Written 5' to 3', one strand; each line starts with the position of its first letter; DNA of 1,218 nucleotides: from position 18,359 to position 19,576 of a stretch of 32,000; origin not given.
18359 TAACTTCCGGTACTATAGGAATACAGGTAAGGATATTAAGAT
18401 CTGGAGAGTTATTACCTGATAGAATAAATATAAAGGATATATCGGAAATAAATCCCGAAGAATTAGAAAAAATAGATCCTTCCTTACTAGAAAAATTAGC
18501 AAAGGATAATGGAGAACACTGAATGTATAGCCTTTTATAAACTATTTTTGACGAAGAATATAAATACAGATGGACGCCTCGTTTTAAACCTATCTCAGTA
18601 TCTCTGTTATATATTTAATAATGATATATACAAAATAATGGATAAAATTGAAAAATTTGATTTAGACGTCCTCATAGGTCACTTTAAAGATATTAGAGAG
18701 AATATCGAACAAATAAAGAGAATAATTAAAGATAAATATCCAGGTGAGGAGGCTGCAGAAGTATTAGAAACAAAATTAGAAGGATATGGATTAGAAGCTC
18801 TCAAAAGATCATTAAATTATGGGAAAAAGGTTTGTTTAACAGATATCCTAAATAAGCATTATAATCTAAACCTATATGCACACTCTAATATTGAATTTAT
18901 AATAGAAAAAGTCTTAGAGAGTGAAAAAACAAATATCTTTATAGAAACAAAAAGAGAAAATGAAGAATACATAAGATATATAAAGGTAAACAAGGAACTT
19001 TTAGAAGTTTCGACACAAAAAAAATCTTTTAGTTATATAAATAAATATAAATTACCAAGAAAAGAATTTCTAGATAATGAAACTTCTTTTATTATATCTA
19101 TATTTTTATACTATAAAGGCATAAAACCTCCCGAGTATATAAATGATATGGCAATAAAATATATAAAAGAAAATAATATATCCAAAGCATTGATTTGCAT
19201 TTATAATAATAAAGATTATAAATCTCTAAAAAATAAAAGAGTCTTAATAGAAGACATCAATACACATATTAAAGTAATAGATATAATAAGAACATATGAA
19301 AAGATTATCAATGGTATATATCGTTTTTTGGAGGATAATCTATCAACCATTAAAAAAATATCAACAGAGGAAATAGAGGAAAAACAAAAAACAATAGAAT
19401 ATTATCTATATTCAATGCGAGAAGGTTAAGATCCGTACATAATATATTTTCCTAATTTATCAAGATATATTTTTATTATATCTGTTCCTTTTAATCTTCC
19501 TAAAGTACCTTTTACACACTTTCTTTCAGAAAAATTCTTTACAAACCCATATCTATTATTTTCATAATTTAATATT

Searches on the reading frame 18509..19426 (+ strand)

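Call 40: search_protein_families(library=pfam, proteins=[window:18509-19426:+], max_evalue=0.01)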
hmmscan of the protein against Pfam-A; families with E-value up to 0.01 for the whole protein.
window:18509-19426:+ (306 aa): 0 families

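Call 42: search_protein_families(library=ncbifam, proteins=[window:18509-19426:+], max_evalue=1)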
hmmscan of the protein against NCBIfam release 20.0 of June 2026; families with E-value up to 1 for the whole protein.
window:18509-19426:+ (306 aa): 1 family
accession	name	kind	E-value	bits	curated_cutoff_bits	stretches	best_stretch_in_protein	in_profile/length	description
NF002326.0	PRK01286.1-1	equivalog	0.038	13.3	390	1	209-303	265-360/379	deoxyguanosinetriphosphate triphosphohydrolase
